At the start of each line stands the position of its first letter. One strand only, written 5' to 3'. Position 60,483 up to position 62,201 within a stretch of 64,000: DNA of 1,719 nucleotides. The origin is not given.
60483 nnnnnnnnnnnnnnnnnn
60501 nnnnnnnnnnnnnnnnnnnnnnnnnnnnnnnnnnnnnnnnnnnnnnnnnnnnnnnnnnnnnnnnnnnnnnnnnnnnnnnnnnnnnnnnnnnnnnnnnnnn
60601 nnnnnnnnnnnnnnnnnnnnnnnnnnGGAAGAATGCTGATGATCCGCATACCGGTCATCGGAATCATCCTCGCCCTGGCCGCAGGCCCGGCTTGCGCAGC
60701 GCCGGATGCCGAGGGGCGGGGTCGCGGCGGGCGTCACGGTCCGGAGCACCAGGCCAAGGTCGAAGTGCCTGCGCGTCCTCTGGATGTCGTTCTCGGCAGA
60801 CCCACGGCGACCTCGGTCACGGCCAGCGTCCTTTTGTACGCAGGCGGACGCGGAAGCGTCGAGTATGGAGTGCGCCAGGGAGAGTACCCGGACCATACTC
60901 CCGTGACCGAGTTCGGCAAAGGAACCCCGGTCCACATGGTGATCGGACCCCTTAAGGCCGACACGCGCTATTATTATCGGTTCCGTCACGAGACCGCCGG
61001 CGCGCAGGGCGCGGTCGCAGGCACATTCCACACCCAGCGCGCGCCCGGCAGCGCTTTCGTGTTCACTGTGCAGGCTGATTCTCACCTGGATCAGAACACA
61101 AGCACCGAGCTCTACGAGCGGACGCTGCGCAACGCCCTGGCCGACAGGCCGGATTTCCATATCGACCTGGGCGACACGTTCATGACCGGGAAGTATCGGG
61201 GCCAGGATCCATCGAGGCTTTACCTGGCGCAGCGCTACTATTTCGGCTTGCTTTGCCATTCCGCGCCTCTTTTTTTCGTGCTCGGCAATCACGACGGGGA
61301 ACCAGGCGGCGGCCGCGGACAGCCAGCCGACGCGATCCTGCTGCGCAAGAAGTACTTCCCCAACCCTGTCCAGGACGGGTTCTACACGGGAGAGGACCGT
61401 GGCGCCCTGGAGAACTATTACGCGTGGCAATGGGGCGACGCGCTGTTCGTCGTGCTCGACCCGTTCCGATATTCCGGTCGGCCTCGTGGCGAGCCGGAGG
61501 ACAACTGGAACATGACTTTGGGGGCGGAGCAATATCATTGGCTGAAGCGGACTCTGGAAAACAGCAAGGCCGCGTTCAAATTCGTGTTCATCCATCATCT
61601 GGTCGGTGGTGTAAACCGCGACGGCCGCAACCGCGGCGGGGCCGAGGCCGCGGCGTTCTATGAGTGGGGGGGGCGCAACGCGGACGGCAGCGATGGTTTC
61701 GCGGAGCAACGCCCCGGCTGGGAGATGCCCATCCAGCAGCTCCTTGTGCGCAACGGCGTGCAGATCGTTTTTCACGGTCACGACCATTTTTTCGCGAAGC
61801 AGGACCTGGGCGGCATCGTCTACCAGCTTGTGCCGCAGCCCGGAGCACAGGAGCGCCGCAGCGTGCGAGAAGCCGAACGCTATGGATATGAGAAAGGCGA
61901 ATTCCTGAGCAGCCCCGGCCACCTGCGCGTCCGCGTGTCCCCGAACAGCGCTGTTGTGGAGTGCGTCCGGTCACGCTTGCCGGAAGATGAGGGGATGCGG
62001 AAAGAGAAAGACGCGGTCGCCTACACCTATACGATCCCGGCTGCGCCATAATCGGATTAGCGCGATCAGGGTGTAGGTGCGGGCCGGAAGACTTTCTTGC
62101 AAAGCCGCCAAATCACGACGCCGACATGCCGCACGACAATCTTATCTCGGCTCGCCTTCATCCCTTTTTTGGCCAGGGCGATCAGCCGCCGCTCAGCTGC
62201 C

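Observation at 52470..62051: Candidate undescribed ECF-sigma-controlled secreted module built around PKD, PEBP and a shared unassigned ~400-aa domain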

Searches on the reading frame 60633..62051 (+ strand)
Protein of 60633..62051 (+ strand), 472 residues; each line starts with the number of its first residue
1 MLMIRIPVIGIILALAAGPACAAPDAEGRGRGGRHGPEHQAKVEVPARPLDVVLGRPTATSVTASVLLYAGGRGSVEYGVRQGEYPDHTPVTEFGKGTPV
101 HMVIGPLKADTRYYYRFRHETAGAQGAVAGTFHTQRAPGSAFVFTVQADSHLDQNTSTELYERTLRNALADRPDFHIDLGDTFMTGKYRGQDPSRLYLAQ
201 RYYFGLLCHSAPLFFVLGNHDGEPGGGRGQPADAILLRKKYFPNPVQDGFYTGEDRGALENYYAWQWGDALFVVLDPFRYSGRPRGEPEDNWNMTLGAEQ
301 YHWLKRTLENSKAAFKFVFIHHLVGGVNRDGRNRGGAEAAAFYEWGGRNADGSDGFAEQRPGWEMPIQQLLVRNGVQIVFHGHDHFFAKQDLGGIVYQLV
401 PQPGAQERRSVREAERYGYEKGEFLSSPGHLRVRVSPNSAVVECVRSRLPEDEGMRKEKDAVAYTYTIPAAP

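Call 3: search_protein_families(library=pfam, proteins=[window:60633-62051:+], max_evalue=0.01)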
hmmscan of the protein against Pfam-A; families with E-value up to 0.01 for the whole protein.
window:60633-62051:+ (472 aa): 3 families
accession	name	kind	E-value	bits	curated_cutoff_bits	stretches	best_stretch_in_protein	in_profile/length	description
PF00149.33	Metallophos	-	6.1e-11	43.5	21.5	1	144-385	3-189/191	Calcineurin-like phosphoesterase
PF09423.15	PhoD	-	2.7e-06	27.2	27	1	259-379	142-260/343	PhoD-like phosphatase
PF16656.11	Pur_ac_phosph_N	-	0.00068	20.6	30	1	72-122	26-83/93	Purple acid Phosphatase, N-terminal domain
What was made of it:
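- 60633..62051 (+): Exported binuclear metallophosphoesterase with an N-terminal FN3-like domain, PAP/PhoD-like in fold. Metallophos at 43.5 bits and PhoD at 27.2 bits against a cut-off of 27 (call 3).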

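Call 4: search_protein_families(library=ncbifam, proteins=[window:60633-62051:+], max_evalue=0.01)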
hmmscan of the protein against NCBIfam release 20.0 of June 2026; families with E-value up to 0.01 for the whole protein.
window:60633-62051:+ (472 aa): 2 families
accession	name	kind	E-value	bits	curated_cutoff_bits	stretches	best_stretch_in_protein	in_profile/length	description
TIGR03767.1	P_acnes_RR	hypoth_equivalog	0.00017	20.4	330.75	1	243-324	275-348/496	TIGR03767 family metallophosphoesterase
NF058638.1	AlkPhosPhoDBac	equivalog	0.0079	14.4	1000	0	98-139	122-160/574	alkaline phosphatase PhoD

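Call 24: search_protein_families(library=ncbifam, proteins=[window:60633-62051:+], max_evalue=0.00001)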
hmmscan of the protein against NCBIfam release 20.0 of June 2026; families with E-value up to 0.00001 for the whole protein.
window:60633-62051:+ (472 aa): 0 families

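Call 37: search_solved_structures(query=window:60633-62051:+, max_evalue=1, show_alignments=1)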
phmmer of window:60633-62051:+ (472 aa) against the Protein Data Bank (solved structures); distinct sequences matched with E-value up to 1: 8.
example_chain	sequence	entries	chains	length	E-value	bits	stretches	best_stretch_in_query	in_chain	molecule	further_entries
9l94_K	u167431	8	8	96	0.014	17.2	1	71-152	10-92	Large ribosomal subunit protein eL21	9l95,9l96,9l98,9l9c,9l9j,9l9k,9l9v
1s72_Q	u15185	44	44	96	0.037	15.7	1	71-140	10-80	50S ribosomal protein L21e | RPL21E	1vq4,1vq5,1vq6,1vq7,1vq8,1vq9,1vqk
1ffk_N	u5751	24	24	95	0.037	15.7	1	71-140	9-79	RIBOSOMAL PROTEIN L21E | 50S ribosomal protein L21e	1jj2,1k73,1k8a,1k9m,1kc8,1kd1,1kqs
3qwq_B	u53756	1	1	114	0.082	14.6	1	48-113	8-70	ADNECTIN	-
3tek_A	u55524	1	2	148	0.4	12.3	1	126-193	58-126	ThermoDBP-single stranded DNA binding protein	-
3hf9_A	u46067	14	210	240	0.67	11.6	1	108-181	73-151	Proteasome (Alpha subunit) PrcA | Proteasome subunit alpha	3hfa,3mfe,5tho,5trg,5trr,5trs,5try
5lzp_0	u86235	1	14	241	0.68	11.6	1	108-181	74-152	Proteasome subunit alpha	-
9ce7_A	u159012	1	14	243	0.68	11.6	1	108-181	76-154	Proteasome subunit alpha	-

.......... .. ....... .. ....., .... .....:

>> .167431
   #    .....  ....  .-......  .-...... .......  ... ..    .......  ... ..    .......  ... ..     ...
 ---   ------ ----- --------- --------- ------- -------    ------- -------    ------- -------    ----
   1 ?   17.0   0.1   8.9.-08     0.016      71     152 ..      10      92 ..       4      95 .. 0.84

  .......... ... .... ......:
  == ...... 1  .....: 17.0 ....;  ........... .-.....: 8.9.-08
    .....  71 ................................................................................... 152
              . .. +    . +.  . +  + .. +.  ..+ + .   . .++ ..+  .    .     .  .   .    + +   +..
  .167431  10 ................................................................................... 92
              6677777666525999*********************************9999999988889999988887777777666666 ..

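Call 40: search_solved_structures(query=A3, max_evalue=0.1)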
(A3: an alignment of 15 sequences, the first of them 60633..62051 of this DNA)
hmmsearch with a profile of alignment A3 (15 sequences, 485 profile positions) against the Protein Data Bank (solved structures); distinct sequences matched with E-value up to 0.1: 8.
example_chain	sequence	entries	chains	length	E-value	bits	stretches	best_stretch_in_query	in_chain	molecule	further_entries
2bq8_X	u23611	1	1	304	7.6e-06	27.8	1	380-463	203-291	TARTRATE-RESISTANT ACID PHOSPHATASE TYPE 5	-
1war_A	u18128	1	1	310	8.4e-06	27.6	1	380-463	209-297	HUMAN PURPLE ACID PHOSPHATASE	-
8q6t_I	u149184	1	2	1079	0.00019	23.1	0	34-132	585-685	Titin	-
1qfc_A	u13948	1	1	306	0.00074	21.2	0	379-463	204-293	PROTEIN (PURPLE ACID PHOSPHATASE)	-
1qhw_A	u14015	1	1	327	0.00095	20.9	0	379-463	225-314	PROTEIN (PURPLE ACID PHOSPHATASE)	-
1ute_A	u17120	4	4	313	0.0011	20.6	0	382-464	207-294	PROTEIN (II PURPLE ACID PHOSPHATASE) | Tartrate-resistant acid phosphatase type 5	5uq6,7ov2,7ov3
7ov8_A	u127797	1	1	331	0.002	19.8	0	382-463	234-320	Tartrate-resistant acid phosphatase type 5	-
6tpw_A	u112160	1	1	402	0.067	14.8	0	41-124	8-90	Receptor-type tyrosine-protein phosphatase F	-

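Call 63: find_homologous_proteins(query=window:60633-62051:+)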
Query window:60633-62051:+ (472 aa): 4857 proteins with E <= 0.001 among 8000 candidates; the best 120 are listed.
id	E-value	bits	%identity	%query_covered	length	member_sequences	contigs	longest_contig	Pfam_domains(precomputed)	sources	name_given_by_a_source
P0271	3.7e-256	868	100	79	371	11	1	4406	PF09423.16,PF00149.34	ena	-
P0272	5.3e-199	680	67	94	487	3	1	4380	PF00149.34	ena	-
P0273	8.4e-192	656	65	94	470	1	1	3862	PF00149.34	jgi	-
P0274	2.3e-187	642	62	99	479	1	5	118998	PF00149.34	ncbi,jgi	-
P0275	1.6e-186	639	64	95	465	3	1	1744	PF00149.34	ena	-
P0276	2.4e-186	638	64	93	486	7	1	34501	PF00149.34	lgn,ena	-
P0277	6.7e-179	614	62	94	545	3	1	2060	PF00149.34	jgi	-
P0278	4.6e-177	608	61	93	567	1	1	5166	PF00149.34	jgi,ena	-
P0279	1.5e-176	606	61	93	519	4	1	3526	PF00149.34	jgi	-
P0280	1.1e-174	600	62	90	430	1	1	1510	PF00149.34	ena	-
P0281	2.8e-174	598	61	93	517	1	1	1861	PF00149.34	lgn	-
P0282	1.1e-173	596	60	92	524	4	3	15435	PF00149.34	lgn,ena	-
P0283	5.9e-173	594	58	96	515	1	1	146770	PF00149.34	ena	-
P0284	7.8e-173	594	59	92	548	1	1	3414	PF00149.34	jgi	jgi:hypothetical protein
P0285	2.1e-172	592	35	98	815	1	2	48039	PF09423.16,PF12850.13,PF00149.34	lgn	-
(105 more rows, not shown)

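Call 71: predict_structure(alignment_id=A6)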
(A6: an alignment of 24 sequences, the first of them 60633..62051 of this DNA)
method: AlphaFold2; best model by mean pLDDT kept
length: 472 residues; sequences in the alignment: 24
mean_pLDDT: 73.2   pTM: 0.79
mean pLDDT of the five models: 73.2, 72.4, 72.2, 71.2, 71.2
residues with pLDDT >= 90: 137; 70-90: 152; 50-70: 98; < 50: 85
segments of 3 or more residues with pLDDT < 50: 1-5, 8-37, 222-230, 252-259, 279-293, 325-333, 456-459
pLDDT, mean of each block of 10 residues (from residue 1): 41 38 31 45 83 88 93 97 96 92 92 96 90 90 89 80 88 88 60 79 90 75 44 67 66 45 84 69 39 61 89 91 49 52 59 70 84 92 73 84 67 56 62 96 80 53 88 68
secondary structure, 60 per line:
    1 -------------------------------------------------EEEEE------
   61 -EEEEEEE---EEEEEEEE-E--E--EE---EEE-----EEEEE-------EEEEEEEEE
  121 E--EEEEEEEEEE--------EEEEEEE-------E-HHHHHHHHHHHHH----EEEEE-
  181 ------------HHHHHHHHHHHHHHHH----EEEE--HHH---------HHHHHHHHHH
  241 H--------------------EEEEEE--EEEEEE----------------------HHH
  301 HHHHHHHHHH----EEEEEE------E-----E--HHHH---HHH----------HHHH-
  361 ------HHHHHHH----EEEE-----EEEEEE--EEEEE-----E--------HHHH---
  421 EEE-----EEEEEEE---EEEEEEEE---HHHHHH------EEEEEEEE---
elements in order: E50-54 E62-68 E72-79 E92-94 E100-104 E112-121 E124-133 E142-148 H158-170 E175-179 H193-208 E213-216 H231-241 E262-267 E270-275 H298-310 E315-320 H336-339 H356-359 H367-373 E378-381 E387-392 E395-399 H414-417 E421-423 E429-435 E439-446 H450-455 E462-469

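Call 73: fold_search(model_id=the predicted structure, library=pdb)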
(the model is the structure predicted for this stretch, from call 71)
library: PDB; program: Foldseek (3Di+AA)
matches with E <= 10: 1655; with E <= 0.001: 89
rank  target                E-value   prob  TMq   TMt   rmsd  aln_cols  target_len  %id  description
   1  6giz_A                1.9e-19  1.00  0.53  0.50   9.9       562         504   16  PURPLE ACID PHYTASE FROM WHEAT ISOFORM B2 - SUBSTRATE COMPLEX (released 2019-11-27)
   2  2yeq_A                9.2e-18  1.00  0.62  0.57   5.8       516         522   16  Structure of PhoD (released 2012-04-18)
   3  4dhl_B                1.0e-17  1.00  0.55  0.61   6.9       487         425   16  Crystal structure of red kidney bean purple acid phosphatase in complex with Maybridge fragment MO07123 (released 2012-12-12)
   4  1xzw_B                1.0e-17  1.00  0.55  0.60   7.4       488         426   16  Sweet potato purple acid phosphatase/phosphate complex (released 2004-12-14)
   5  6ofd_A                1.4e-17  1.00  0.52  0.57   7.7       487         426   16  The crystal structure of octadecyloxy(naphthalen-1-yl)methylphosphonic acid in complex with red kidney bean purple aci (released 2019-09-04)
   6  8brn_B                1.9e-17  1.00  0.53  0.57   7.9       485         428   16  Crystal structure of red kidney bean purple acid phosphatase in complex with an alpha-aminonaphthylmethylphosphonic ac (released 2023-08-02)
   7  1xzw_A                2.2e-17  1.00  0.55  0.61   7.3       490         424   16  Sweet potato purple acid phosphatase/phosphate complex (released 2004-12-14)
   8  4dsy_A                2.6e-17  1.00  0.56  0.61   6.9       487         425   16  Crystal structure of red kidney bean purple acid phosphatase in complex with Maybridge fragment CC24201 (released 2012-09-19)
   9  4dsy_B                3.7e-17  1.00  0.54  0.59   7.5       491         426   16  Crystal structure of red kidney bean purple acid phosphatase in complex with Maybridge fragment CC24201 (released 2012-09-19)
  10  4dhl_C                6.2e-17  1.00  0.54  0.59   7.9       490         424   16  Crystal structure of red kidney bean purple acid phosphatase in complex with Maybridge fragment MO07123 (released 2012-12-12)
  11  4dsy_C                7.8e-17  1.00  0.54  0.60   7.9       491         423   15  Crystal structure of red kidney bean purple acid phosphatase in complex with Maybridge fragment CC24201 (released 2012-09-19)
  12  4dhl_A                7.8e-17  1.00  0.55  0.60   6.9       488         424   16  Crystal structure of red kidney bean purple acid phosphatase in complex with Maybridge fragment MO07123 (released 2012-12-12)
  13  3zk4_A                9.8e-17  1.00  0.55  0.47   7.3       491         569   14  Structure of purple acid phosphatase PPD1 isolated from yellow lupin (Lupinus luteus) seeds (released 2014-01-29)
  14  2qfp_A                9.8e-17  1.00  0.54  0.60   7.7       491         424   15  Crystal structure of red kidney bean purple acid phosphatase in complex with fluoride (released 2008-10-14)
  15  8brn_D                1.3e-16  1.00  0.50  0.55   8.4       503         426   16  Crystal structure of red kidney bean purple acid phosphatase in complex with an alpha-aminonaphthylmethylphosphonic ac (released 2023-08-02)
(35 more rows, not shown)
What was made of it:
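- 60633..62051 (+): Foldseek on the AF2 model: purple acid phytase 1.9e-19, PhoD 9e-18, PAPs about 1e-17 (calls 71, 73).
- On Purple acid phosphatase: The overall fold is PAP/PhoD-like (call 73).
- Closest known: Purple acid phosphatases and PhoD. Same: Best fold matches are 6giz, 2yeq, 4dhl and 1xzw, at E 1e-19 to 1e-17 and TM about 0.55-0.62 (call 73).
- PAP/PhoD-like fold of the phosphoesterase (call 73).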
